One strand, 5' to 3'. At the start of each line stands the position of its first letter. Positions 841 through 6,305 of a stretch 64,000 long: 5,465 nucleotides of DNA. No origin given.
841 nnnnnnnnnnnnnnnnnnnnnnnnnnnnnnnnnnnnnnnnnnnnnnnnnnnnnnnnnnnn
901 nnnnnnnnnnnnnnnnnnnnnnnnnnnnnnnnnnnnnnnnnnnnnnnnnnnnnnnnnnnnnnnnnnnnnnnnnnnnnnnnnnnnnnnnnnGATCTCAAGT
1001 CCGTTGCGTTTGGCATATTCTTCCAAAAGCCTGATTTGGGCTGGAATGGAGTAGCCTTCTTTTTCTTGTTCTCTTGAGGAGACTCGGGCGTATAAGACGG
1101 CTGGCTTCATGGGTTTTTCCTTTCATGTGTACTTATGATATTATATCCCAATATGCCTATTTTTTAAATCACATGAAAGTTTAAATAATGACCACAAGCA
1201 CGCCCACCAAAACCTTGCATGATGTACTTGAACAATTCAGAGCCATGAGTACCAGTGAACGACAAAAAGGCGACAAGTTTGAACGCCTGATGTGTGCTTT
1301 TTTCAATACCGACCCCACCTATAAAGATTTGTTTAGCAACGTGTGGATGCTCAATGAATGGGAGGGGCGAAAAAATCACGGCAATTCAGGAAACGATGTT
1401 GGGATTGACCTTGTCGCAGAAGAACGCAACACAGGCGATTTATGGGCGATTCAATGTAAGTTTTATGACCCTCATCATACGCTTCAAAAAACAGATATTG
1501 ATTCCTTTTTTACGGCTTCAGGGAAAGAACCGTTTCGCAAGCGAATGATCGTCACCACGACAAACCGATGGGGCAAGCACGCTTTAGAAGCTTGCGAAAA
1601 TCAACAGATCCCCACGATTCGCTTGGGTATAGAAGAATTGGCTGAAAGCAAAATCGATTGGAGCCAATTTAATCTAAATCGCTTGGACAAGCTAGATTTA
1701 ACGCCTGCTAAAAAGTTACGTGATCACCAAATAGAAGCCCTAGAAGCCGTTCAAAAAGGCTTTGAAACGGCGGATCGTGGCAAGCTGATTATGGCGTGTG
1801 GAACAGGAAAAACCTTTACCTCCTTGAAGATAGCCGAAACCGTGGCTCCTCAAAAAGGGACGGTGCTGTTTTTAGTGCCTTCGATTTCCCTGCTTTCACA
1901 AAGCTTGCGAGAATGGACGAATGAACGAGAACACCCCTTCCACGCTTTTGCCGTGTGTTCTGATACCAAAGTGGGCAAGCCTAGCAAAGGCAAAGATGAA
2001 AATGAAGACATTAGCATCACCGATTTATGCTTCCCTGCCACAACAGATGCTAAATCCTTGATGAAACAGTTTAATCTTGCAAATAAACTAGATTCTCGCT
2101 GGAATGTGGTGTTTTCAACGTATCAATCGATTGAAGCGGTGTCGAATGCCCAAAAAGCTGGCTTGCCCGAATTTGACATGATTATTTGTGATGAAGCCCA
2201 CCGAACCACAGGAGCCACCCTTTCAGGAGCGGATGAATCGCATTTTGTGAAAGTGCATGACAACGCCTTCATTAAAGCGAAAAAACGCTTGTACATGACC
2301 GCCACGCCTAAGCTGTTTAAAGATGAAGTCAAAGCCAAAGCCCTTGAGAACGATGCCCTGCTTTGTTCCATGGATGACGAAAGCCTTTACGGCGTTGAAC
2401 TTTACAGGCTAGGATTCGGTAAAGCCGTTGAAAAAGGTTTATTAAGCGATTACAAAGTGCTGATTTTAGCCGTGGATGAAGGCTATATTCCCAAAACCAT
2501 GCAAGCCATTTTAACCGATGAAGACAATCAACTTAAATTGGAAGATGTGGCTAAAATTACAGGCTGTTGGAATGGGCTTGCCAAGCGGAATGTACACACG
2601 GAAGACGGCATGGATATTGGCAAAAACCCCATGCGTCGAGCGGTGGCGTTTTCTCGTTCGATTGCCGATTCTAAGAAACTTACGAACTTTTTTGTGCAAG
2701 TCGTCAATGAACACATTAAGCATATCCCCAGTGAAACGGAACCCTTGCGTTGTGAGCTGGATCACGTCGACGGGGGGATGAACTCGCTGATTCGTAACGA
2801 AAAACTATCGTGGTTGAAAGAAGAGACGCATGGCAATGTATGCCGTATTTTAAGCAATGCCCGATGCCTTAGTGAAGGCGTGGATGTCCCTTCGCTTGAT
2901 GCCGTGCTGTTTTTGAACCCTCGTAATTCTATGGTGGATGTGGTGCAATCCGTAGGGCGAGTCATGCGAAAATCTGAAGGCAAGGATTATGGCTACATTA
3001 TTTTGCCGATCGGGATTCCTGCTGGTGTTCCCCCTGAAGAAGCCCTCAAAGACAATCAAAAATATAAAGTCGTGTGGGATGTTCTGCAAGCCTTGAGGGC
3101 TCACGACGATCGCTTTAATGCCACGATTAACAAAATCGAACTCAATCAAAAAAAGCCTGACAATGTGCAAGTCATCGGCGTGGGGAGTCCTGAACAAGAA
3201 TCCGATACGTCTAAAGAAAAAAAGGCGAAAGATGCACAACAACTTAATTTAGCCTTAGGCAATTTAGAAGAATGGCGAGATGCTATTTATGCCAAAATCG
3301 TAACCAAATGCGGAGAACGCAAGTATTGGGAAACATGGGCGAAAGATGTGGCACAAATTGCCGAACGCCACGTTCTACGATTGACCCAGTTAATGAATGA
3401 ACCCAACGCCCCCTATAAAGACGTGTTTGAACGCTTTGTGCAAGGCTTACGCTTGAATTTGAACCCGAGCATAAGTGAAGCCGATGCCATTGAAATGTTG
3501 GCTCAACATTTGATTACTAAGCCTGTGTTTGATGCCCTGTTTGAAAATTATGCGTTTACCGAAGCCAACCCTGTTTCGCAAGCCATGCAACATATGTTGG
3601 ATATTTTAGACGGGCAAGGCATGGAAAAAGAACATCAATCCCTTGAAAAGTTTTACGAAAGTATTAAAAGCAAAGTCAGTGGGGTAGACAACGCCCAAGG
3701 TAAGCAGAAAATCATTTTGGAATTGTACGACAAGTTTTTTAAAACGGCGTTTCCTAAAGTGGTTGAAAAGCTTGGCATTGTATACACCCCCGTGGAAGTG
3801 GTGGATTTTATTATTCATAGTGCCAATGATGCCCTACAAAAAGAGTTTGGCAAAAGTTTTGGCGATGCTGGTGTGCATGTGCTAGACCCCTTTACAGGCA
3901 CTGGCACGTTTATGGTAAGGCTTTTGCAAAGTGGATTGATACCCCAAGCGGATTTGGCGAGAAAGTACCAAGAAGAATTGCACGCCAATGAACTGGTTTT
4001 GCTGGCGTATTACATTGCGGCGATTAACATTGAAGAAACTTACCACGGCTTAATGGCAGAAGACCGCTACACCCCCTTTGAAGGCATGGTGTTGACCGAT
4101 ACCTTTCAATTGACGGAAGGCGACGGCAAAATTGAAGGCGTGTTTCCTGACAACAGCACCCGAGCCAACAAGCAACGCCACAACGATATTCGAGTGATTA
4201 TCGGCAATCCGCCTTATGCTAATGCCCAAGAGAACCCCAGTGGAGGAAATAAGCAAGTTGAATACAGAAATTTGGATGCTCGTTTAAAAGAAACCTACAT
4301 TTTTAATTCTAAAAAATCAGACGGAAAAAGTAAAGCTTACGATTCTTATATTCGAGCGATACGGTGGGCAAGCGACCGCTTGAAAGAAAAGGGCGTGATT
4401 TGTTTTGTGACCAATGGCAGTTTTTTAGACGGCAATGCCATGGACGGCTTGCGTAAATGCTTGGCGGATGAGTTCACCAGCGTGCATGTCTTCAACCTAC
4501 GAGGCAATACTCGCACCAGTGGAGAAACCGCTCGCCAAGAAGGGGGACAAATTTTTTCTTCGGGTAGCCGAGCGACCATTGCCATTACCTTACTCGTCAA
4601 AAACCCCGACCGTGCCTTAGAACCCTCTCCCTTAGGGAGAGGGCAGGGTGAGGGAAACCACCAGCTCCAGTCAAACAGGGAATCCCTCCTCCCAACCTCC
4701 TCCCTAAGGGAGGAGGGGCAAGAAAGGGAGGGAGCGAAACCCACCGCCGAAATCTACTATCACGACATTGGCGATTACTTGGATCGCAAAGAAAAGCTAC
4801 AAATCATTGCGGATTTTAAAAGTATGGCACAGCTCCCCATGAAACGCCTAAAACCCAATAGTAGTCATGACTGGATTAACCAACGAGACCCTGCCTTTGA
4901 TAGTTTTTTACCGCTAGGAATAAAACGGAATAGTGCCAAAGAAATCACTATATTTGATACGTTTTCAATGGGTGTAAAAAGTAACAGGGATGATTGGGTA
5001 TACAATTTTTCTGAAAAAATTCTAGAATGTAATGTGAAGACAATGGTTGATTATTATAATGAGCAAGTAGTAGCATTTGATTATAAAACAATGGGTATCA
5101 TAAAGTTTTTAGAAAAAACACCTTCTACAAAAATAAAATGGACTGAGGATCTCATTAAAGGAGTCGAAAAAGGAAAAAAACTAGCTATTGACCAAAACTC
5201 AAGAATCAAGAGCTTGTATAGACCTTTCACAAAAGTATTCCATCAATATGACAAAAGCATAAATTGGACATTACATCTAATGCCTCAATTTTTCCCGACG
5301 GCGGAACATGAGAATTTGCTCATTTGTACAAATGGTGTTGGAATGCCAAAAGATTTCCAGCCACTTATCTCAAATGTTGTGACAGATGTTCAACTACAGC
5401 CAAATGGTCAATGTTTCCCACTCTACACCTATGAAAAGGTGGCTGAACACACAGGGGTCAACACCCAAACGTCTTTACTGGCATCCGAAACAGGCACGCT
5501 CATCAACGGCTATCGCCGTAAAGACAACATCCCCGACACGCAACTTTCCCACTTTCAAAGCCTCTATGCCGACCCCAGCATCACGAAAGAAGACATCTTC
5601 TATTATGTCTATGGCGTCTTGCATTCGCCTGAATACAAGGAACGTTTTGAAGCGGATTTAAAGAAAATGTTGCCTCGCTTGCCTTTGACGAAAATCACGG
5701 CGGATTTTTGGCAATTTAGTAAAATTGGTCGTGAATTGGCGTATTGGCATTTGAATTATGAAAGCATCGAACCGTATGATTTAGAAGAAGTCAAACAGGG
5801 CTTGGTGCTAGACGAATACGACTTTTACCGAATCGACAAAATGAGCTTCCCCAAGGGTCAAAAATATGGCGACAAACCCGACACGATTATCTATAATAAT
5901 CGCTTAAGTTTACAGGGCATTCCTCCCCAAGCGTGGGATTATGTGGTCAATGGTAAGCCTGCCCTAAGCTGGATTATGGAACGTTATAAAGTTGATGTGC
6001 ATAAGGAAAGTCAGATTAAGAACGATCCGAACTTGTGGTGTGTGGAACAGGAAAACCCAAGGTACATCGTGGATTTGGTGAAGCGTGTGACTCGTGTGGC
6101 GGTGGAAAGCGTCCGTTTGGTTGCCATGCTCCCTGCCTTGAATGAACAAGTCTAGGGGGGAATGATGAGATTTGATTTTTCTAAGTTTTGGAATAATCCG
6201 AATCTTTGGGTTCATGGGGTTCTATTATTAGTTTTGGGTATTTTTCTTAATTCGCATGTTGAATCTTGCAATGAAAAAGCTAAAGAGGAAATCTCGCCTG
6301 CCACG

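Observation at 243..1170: Conserved-flank / variable-ORF cassette present twice, displacing the island recombinase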

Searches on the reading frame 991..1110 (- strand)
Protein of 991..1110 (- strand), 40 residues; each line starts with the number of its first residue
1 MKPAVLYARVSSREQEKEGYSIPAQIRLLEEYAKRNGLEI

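Call 27: find_homologous_proteins(query=window:991-1110:-, max_evalue=0.001)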
Query seq(40 aa) (40 aa): 23 proteins with E <= 0.001 among 26 candidates.
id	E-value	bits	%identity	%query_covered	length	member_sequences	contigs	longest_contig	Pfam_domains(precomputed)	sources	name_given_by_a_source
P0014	1.1e-16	75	100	100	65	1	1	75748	PF00239.27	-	-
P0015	3.1e-14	67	93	100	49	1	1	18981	-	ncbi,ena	-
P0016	1.6e-10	56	78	93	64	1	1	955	PF00239.27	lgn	-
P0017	3.1e-10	55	78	100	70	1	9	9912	PF00239.27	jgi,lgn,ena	-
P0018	3.6e-10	55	76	93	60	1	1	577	PF00239.27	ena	-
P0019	4.7e-10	55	73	100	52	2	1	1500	PF00239.27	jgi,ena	jgi:site-specific DNA recombinase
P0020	6.1e-10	54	76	93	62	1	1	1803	-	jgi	jgi:site-specific DNA recombinase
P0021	1.0e-9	54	78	93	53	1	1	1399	PF00239.27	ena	-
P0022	1.9e-9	53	68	100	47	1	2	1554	-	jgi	jgi:site-specific DNA recombinase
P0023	2.8e-9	52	77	88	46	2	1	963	PF00239.27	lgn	-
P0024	7.0e-9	51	76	85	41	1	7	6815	-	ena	-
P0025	9.8e-9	51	82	83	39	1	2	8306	-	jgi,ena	jgi:DNA invertase Pin-like site-specific DNA recombinase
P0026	1.7e-8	50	70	100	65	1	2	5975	PF00239.27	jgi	jgi:DNA invertase Pin-like site-specific DNA recombinase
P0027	3.0e-8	49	69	98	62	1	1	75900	-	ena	-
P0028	3.7e-8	49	68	100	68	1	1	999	PF00239.27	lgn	-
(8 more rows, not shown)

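Call 30: find_encoding_contigs(protein=P0015, flank=10000, max_places=4)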
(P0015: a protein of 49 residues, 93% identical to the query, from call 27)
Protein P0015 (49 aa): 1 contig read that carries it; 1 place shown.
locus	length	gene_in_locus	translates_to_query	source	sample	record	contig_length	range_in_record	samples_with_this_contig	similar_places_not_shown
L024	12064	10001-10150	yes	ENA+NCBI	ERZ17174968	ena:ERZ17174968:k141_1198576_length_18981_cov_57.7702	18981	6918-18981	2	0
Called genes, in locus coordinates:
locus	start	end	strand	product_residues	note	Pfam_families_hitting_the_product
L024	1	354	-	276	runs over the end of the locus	-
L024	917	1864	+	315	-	PF02401:LYTB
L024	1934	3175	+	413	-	PF00145:DNA_methylase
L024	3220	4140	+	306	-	PF13391:HNH_2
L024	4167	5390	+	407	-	PF13742:tRNA_anti_2, PF01336:tRNA_anti-codon, PF02601:Exonuc_VII_L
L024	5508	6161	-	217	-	PF00174:Oxidored_molyb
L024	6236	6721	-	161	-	PF01850:PIN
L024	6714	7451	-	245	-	-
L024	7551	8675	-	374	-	PF02350:Epimerase_2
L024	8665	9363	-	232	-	PF00596:Aldolase_II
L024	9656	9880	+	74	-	-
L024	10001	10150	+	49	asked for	-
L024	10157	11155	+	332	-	PF04326:SLFN_AlbA_2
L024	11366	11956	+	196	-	-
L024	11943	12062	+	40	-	?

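Call 31: find_encoding_contigs(protein=P0017, flank=10000, max_places=6)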
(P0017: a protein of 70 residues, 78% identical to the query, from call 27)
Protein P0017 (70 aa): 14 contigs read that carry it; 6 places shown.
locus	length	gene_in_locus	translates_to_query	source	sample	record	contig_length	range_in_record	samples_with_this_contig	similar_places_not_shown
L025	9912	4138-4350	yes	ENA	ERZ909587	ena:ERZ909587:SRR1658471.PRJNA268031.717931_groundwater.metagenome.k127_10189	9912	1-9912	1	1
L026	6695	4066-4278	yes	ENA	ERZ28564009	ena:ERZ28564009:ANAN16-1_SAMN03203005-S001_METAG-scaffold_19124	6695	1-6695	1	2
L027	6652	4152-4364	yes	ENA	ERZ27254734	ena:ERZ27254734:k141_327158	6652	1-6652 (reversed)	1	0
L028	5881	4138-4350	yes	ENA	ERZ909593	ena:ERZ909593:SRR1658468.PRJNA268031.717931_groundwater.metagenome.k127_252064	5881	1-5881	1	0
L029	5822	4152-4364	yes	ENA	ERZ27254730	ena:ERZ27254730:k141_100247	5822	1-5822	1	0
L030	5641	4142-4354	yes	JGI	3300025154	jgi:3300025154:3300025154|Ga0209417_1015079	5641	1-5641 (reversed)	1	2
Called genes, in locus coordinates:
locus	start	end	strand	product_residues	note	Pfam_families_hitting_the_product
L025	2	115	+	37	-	?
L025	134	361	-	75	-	PF13560:HTH_31 (weak), PF12844:HTH_19, PF01381:HTH_3, PF13443:HTH_26 (weak)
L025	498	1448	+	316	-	-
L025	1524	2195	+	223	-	-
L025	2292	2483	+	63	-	-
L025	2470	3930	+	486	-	-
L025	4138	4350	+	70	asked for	PF00239:Resolvase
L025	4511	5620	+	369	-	PF07508:Recombinase, PF13408:Zn_ribbon_recom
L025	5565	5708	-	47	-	-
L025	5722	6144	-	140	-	PF00583:Acetyltransf_1, PF13673:Acetyltransf_10 (weak), PF13508:Acetyltransf_7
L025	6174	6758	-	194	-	PF01195:Pept_tRNA_hydro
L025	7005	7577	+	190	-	-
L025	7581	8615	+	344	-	PF02811:PHP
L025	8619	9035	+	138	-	PF01894:YjbQ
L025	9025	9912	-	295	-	?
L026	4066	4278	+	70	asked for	PF00239:Resolvase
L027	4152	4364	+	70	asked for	PF00239:Resolvase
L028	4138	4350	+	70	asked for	PF00239:Resolvase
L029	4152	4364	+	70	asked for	PF00239:Resolvase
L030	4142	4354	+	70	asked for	PF00239:Resolvase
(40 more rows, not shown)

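Call 32: find_encoding_contigs(protein=P0027, flank=10000, max_places=3)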
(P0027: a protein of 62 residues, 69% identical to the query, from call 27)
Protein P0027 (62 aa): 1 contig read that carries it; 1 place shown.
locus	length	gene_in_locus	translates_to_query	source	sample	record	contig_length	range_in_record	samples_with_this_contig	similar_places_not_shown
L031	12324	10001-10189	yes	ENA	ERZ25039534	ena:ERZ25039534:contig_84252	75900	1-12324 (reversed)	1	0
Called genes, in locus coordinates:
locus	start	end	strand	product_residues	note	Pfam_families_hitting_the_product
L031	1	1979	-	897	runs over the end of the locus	PF04851:ResIII (faint), PF00271:Helicase_C (weak), PF22590:Cas3-like_C_2, PF18019:Cas3_HD (weak)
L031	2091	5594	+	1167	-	PF13482:RNase_H_2, PF13086:AAA_11 (faint), PF13245:AAA_19 (weak), PF13604:AAA_30, PF01443:Viral_helicase1 (faint), PF13087:AAA_12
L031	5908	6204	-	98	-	-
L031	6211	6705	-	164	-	PF01555:N6_N4_Mtase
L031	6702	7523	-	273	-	PF01555:N6_N4_Mtase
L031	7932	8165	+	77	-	-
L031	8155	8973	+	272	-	PF08401:ArdcN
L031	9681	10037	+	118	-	-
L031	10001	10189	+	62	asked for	-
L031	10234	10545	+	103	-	PF00239:Resolvase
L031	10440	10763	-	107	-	-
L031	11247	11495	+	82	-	-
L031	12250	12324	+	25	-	?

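Call 55: search_protein_families(library=pfam, proteins=[L024:10157-11155:+], max_evalue=0.01)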
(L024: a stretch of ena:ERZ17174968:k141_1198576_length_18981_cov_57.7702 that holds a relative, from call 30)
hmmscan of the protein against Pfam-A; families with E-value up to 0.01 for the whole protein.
L024:10157-11155:+ (332 aa): 1 family
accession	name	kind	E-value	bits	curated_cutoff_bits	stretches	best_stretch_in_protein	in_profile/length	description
PF04326.19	SLFN_AlbA_2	-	9.4e-21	75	25.3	1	21-146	3-115/118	Schlafen, AlbA_2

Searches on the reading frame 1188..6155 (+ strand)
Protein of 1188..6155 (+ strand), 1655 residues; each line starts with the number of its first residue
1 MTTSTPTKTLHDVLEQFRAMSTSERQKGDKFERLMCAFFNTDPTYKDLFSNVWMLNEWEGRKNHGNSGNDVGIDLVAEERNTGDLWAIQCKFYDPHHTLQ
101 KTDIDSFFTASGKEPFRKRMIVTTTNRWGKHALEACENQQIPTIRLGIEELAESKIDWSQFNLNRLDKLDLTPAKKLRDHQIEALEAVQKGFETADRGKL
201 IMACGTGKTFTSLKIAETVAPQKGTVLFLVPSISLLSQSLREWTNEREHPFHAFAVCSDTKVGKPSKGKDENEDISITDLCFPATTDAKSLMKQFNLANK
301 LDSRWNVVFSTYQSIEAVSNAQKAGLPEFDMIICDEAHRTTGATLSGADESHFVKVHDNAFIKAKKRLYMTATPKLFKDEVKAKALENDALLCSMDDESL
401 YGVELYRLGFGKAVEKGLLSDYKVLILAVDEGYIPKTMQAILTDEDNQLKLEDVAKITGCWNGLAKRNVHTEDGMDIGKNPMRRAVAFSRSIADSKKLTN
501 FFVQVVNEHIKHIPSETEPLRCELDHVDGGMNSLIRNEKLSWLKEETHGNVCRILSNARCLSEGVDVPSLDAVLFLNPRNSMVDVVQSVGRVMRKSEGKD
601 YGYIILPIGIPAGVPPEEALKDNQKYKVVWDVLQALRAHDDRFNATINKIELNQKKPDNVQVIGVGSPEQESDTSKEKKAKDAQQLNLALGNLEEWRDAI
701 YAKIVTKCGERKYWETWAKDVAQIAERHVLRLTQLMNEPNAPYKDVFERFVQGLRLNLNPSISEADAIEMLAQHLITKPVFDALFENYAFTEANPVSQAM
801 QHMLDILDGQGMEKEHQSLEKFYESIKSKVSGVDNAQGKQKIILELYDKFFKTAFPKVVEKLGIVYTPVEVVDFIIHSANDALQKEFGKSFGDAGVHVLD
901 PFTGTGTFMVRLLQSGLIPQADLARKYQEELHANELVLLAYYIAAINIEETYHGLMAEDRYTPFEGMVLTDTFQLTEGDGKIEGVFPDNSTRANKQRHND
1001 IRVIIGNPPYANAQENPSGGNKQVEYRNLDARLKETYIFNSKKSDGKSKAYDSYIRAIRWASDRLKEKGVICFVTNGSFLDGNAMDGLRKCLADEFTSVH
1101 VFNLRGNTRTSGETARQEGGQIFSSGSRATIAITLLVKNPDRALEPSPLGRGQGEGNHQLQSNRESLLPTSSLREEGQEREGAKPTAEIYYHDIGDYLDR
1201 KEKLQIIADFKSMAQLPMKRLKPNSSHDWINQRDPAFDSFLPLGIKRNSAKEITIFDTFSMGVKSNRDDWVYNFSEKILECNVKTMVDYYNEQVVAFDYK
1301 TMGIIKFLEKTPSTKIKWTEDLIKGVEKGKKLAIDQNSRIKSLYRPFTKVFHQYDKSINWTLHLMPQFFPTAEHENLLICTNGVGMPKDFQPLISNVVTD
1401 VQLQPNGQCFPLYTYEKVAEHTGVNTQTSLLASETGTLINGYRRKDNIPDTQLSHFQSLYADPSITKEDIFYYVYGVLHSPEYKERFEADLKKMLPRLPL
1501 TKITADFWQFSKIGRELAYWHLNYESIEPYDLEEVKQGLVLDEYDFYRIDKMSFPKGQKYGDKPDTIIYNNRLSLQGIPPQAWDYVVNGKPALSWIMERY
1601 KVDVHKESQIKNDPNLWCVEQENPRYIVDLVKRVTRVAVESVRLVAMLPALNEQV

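Call 11: search_protein_families(library=pfam, proteins=[window:1188-6155:+], max_evalue=0.1)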
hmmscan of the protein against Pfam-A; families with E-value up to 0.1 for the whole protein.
window:1188-6155:+ (1655 aa): 14 families
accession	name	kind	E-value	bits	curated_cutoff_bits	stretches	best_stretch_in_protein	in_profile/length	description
PF18135.7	Type_ISP_C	-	4.3e-102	342.1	25.9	1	1255-1630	2-342/342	Type ISP C-terminal specificity domain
PF22240.1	ISP_coupler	-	1.3e-51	174.6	27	1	713-838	1-126/126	Type ISP restriction-modification enzyme, coupler domain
PF13156.12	Mrr_cat_2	-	1.8e-47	160.8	22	1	41-165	2-124/127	Restriction endonuclease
PF04851.21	ResIII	-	1.8e-28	99.9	22.5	1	175-375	2-163/164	Type III restriction enzyme, res subunit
PF07669.17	Eco57I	-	9.5e-10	39.3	25.3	1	996-1103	70-164/171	Eco57I restriction-modification methylase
PF00270.35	DEAD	-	3.4e-08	33.8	26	1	179-375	2-161/167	DEAD/DEAH box helicase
PF00271.37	Helicase_C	-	7.1e-08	33.1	23.5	1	502-595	21-109/110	Helicase conserved C-terminal domain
PF04471.18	Mrr_cat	-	2.3e-07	31.4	21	1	63-140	26-102/115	Restriction endonuclease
PF00176.29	SNF2-rel_dom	-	0.00019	21.1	24.9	1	204-374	26-163/290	SNF2-related domain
PF02384.22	N6_Mtase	-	0.00023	21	20.4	1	845-1095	8-204/311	N-6 DNA Methylase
PF13086.12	AAA_11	-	0.0039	17.4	27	0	296-339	184-224/257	AAA domain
PF13307.12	Helicase_C_2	-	0.0047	17.4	25.3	0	580-606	125-149/170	Helicase C-terminal domain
PF18766.7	SWI2_SNF2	-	0.013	15.6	26.7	0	290-376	78-157/221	SWI2/SNF2 ATPase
PF09848.15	SLFN-g3_helicase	-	0.041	13.6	24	0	273-342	74-93/354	Schlafen group 3, DNA/RNA helicase domain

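Call 12: search_protein_families(library=padloc, proteins=[window:1188-6155:+], max_evalue=0.1)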
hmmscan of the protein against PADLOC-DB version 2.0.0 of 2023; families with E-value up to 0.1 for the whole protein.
window:1188-6155:+ (1655 aa): 30 families (the best 25 are shown)
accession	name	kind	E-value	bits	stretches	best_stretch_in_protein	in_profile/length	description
PDLC03597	REase_MTase_IIG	-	0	2191.7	2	8-1142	3-1166/1646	Type IIG restriction enzyme-methyltransferase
PDLC03051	REase_MTase_I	-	0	1452.5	2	8-1139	13-1150/1591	Type I restriction enzyme-methyltransferase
PDLC03621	REase_MTase_IIG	-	2.4e-118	394.7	2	748-1139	188-585/1024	Type IIG restriction enzyme-methyltransferase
PDLC03610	REase_MTase_IIG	-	5.6e-39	131.9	3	1182-1598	653-1037/1096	Type IIG restriction enzyme-methyltransferase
PDLC03631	REase_MTase_IIG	-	1.2e-35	120.8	2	816-1139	260-608/1086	Type IIG restriction enzyme-methyltransferase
PDLC04134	mad2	-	3e-29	100.2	1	744-1209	138-474/492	mads_2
PDLC02707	PbeA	-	7.8e-27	92.1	1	152-613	228-635/672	PbeA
PDLC02704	PbeA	-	1.6e-19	67.8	2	165-247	243-328/682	PbeA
PDLC02706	PbeA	-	6.6e-15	52.7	2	177-423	270-472/722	PbeA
PDLC03335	MTase_II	-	4.7e-13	46.6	1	850-1107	66-287/607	Type II methyltransferase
PDLC03658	mREase_IV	-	9.3e-09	31.5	2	558-609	508-559/953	Type IV methyl-directed restriction enzyme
PDLC01439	typeIV_DinG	-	1.3e-08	32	1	169-247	9-83/575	CAS-IV-A; associated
PDLC03049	REase_I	-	1.4e-07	27.9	2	300-511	252-450/807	Type I restriction enzyme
PDLC03338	MTase_II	-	2.4e-07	27.9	1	860-1100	127-325/604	Type II methyltransferase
PDLC02703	PbeA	-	4.1e-07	27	2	178-237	249-305/626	PbeA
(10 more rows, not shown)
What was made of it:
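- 1188..6155 (+): Cargo: Type ISP restriction-modification enzyme (Mrr nuclease, helicase, coupler, methyltransferase, specificity domain). Pfam Type_ISP_C 4e-102, ISP_coupler 1e-51, Mrr_cat_2 2e-47 (call 11); PADLOC (call 12)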
